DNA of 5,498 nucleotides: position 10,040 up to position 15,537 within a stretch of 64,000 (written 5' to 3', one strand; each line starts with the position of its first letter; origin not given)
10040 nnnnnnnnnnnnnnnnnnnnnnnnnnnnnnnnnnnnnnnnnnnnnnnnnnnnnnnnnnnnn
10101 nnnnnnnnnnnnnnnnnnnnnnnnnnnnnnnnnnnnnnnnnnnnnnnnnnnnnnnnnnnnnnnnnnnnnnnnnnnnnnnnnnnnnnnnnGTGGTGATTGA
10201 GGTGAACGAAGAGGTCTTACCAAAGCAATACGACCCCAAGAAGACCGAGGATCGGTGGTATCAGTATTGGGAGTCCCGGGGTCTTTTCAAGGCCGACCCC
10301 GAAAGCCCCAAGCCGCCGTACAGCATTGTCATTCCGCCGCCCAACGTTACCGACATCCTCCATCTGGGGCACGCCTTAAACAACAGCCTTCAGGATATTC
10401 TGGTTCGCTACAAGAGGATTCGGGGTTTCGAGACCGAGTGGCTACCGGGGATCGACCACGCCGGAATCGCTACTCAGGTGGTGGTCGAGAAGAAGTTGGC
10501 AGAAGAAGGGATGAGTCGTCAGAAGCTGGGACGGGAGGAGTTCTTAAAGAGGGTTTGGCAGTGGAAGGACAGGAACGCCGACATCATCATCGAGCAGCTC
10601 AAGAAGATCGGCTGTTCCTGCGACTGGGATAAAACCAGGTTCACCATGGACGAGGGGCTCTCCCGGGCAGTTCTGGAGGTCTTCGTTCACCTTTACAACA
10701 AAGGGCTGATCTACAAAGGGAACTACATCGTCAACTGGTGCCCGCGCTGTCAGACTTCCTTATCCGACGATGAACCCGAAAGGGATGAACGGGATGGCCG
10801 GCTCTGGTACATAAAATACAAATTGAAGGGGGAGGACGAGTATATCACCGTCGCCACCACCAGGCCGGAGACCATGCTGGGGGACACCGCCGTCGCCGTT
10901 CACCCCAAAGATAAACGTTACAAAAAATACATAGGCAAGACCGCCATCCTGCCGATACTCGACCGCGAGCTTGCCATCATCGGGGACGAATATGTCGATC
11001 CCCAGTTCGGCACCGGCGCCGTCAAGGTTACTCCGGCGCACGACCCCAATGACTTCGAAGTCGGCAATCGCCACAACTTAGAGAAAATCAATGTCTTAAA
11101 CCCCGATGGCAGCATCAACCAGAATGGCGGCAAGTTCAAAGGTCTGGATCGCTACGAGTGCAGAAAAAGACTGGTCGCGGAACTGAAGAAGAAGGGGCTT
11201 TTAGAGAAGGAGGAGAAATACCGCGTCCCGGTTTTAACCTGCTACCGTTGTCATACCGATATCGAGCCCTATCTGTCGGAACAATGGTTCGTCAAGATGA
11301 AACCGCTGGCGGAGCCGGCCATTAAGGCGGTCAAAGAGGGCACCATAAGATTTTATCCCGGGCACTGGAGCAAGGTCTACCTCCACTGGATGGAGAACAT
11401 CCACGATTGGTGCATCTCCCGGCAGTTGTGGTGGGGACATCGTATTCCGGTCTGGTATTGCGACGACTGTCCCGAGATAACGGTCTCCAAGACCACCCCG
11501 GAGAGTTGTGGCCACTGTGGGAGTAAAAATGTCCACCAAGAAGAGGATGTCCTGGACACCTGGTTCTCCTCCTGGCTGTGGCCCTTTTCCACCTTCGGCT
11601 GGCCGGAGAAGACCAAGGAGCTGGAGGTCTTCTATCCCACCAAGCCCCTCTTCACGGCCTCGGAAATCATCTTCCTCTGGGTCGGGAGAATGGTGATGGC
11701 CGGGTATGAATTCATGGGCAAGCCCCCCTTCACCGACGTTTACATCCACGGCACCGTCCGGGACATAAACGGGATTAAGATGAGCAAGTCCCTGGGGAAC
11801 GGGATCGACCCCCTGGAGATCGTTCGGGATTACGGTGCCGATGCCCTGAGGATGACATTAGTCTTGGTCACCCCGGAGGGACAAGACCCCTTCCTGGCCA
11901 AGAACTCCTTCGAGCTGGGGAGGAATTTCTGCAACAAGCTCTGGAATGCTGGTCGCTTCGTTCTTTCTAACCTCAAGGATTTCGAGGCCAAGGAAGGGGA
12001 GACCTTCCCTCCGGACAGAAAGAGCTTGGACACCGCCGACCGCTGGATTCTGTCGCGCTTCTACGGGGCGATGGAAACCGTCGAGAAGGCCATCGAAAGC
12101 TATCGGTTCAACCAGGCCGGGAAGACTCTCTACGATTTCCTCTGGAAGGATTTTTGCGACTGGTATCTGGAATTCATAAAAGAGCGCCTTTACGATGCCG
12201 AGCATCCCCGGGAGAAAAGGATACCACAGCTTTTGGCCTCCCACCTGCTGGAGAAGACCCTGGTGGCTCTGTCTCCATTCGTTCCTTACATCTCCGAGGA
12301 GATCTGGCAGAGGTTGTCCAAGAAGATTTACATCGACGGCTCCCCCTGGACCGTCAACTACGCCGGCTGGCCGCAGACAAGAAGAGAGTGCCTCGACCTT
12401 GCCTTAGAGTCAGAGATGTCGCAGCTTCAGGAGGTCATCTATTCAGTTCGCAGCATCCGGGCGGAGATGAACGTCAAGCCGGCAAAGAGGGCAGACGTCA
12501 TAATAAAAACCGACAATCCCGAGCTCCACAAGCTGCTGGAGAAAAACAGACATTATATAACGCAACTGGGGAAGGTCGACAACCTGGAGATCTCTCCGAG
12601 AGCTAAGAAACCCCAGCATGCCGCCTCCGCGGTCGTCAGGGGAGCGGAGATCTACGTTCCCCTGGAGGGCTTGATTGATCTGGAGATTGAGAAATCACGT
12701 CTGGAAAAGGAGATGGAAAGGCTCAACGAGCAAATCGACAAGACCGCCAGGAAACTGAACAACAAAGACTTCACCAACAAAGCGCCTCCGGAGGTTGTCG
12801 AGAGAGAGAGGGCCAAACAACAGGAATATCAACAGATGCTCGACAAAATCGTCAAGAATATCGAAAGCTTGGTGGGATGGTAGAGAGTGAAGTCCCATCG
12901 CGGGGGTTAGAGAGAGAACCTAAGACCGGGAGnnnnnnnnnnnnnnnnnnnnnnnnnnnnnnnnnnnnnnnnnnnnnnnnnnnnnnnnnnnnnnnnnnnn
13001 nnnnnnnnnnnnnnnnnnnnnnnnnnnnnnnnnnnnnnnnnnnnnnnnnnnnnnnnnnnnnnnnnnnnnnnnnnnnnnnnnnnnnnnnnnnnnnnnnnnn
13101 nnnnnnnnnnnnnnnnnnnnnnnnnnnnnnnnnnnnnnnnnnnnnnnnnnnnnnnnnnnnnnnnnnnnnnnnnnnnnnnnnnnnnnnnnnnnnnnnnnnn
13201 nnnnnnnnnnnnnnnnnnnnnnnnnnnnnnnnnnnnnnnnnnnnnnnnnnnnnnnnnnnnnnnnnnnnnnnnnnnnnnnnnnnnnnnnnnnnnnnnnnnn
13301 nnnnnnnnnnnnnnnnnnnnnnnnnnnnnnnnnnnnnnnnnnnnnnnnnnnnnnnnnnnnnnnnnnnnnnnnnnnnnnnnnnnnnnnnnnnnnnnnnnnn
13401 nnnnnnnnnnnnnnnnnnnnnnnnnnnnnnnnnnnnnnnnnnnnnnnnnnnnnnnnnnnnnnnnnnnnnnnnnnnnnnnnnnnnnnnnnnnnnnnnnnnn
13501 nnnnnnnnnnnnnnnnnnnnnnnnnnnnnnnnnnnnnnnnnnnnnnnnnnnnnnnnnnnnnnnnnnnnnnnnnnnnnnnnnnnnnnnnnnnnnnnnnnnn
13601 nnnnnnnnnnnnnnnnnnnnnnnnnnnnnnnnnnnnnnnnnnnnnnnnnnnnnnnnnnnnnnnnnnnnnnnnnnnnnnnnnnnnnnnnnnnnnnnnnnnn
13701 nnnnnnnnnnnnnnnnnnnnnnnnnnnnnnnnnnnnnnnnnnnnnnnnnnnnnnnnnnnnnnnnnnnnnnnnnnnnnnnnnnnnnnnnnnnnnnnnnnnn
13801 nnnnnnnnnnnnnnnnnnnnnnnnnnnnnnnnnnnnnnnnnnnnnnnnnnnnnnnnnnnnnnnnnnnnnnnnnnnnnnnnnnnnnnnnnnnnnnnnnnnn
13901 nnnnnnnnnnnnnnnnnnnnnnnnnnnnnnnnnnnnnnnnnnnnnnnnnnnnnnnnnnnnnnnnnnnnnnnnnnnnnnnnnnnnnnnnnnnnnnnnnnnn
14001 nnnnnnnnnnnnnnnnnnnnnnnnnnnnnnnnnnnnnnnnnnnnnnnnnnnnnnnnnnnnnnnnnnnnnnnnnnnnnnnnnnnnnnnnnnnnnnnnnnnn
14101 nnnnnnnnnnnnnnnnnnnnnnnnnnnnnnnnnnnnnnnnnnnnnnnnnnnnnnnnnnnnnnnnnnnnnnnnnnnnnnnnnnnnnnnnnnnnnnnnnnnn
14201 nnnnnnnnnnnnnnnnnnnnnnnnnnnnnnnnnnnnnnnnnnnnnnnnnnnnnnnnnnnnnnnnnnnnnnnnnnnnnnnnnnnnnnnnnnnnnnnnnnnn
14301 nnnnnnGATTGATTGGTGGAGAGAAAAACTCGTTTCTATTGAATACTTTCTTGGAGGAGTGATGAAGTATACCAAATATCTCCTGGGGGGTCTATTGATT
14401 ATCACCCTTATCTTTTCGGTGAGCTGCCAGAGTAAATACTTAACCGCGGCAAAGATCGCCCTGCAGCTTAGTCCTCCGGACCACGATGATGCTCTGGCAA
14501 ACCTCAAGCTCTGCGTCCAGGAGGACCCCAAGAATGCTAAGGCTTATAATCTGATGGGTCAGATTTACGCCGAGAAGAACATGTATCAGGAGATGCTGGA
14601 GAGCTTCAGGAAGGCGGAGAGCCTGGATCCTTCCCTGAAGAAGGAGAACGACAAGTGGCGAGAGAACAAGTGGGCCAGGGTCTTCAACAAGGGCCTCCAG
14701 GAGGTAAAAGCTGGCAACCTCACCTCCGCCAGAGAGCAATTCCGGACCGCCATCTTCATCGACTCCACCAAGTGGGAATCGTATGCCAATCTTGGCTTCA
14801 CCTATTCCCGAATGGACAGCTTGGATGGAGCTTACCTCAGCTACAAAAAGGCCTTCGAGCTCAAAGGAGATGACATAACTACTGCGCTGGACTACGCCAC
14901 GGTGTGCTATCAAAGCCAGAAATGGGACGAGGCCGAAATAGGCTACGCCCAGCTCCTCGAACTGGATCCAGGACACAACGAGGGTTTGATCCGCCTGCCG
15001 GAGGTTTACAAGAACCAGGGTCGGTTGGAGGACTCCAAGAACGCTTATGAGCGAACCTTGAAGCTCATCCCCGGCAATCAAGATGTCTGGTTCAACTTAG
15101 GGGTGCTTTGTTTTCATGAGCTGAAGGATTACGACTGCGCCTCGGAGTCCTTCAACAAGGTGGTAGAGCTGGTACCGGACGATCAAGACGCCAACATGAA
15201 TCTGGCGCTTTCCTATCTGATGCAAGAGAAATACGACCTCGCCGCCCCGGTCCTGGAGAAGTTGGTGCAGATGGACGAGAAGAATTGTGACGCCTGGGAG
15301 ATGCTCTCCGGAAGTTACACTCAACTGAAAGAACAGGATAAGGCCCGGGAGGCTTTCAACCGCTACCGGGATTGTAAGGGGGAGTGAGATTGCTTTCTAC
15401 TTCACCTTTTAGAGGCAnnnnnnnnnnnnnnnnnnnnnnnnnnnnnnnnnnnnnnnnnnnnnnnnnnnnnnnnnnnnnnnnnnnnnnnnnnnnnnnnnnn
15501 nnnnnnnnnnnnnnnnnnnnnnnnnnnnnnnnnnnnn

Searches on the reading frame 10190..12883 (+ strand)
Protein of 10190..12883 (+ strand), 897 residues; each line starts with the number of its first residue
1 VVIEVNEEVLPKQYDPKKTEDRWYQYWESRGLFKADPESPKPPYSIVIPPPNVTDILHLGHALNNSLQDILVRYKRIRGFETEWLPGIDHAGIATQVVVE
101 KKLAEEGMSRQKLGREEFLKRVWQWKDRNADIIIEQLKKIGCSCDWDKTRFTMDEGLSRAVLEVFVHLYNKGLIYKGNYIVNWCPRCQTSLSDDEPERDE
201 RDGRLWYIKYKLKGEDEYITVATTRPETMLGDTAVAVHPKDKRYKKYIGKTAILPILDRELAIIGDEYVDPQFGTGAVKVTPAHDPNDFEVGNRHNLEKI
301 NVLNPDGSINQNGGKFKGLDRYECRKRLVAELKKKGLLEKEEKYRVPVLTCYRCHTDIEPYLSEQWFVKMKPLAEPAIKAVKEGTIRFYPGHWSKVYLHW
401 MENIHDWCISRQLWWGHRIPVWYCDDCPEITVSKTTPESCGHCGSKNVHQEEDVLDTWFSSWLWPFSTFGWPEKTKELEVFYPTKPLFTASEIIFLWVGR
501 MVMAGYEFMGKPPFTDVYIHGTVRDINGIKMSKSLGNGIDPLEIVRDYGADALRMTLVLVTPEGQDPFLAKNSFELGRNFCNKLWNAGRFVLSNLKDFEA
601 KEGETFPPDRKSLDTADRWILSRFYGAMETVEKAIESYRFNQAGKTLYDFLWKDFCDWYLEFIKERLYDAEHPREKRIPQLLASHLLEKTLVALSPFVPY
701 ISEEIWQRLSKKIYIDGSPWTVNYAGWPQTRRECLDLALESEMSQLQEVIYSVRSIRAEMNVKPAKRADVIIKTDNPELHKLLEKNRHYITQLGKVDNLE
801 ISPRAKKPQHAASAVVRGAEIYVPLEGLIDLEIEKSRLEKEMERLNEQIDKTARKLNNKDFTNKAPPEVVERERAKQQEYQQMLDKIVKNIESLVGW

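Call 28: search_protein_families(library=pfam, proteins=[window:10190-12883:+], max_evalue=0.001)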
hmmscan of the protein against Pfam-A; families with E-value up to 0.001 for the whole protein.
window:10190-12883:+ (897 aa): 6 families
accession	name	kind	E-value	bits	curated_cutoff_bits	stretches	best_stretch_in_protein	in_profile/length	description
PF00133.28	tRNA-synt_1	-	1.4e-133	446.1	22.7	1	23-566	2-410/414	tRNA synthetases class I (I, L, M and V)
PF08264.19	Anticodon_1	-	3.6e-39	134.4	25.1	1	617-772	1-148/148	Anticodon-binding domain of tRNA ligase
PF09334.17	tRNA-synt_1g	-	1.2e-20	74.1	20.1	2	51-194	8-133/391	tRNA synthetases class I (M)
PF10458.14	Val_tRNA-synt_C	-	4.6e-17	62.5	25.9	1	830-894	1-65/66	Valyl tRNA synthetase tRNA binding arm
PF13603.12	tRNA-synt_1_2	-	2.9e-11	43.6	25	1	248-308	85-145/185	Leucyl-tRNA synthetase, editing domain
PF01406.26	tRNA-synt_1e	-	1.4e-06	28.4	27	0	512-558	235-281/301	tRNA synthetases class I (C) catalytic domain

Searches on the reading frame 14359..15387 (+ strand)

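Call 28: search_protein_families(library=pfam, proteins=[window:14359-15387:+], max_evalue=0.001)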
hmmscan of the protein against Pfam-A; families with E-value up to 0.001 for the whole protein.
window:14359-15387:+ (342 aa): 24 families
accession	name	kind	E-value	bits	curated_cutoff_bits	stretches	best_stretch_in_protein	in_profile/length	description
PF07719.23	TPR_2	-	3.4e-28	95.8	27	0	60-92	1-33/34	Tetratricopeptide repeat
PF13181.12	TPR_8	-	2.2e-26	90.2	25.7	1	60-92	1-33/34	Tetratricopeptide repeat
PF14559.12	TPR_19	-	6.1e-24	84.6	25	1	287-337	2-52/68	Tetratricopeptide repeat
PF13414.12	TPR_11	-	1.6e-23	82.6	26.8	1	112-152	1-41/42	TPR repeat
PF00515.34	TPR_1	-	3.4e-22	77.7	27.8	1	60-92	1-33/34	Tetratricopeptide repeat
PF13432.12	TPR_16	-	2.5e-21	76.2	32.7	3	281-338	2-59/65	Tetratricopeptide repeat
PF23914.1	TPR_CcmH_CycH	-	5e-21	75.6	42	2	238-335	47-146/158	Cytochrome c-type biogenesis protein H TPR domain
PF13428.12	TPR_14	-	1.2e-19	69.2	23.5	0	216-249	10-43/44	Tetratricopeptide repeat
PF13431.12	TPR_17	-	5.9e-19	67.1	24.4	0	52-79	5-32/34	Tetratricopeptide repeat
PF13424.12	TPR_12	-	2.7e-13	50.4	30.1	0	244-308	6-77/77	Tetratricopeptide repeat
PF13174.12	TPR_6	-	4.7e-12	46.1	26.3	0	277-304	1-28/33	Tetratricopeptide repeat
PF13176.12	TPR_7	-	5.5e-09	35.8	27.9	0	62-92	1-33/36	Tetratricopeptide repeat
PF12895.13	ANAPC3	-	1.6e-08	35.1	27.2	1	256-335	3-81/82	Anaphase-promoting complex, cyclosome, subunit 3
PF25063.1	ARM_TT21_C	-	1.9e-07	31.6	35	0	27-89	98-158/209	Tetratricopeptide repeat protein 21 C-terminal ARM domain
PF13371.12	TPR_9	-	2.4e-07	31.1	35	0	216-279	4-66/73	Tetratricopeptide repeat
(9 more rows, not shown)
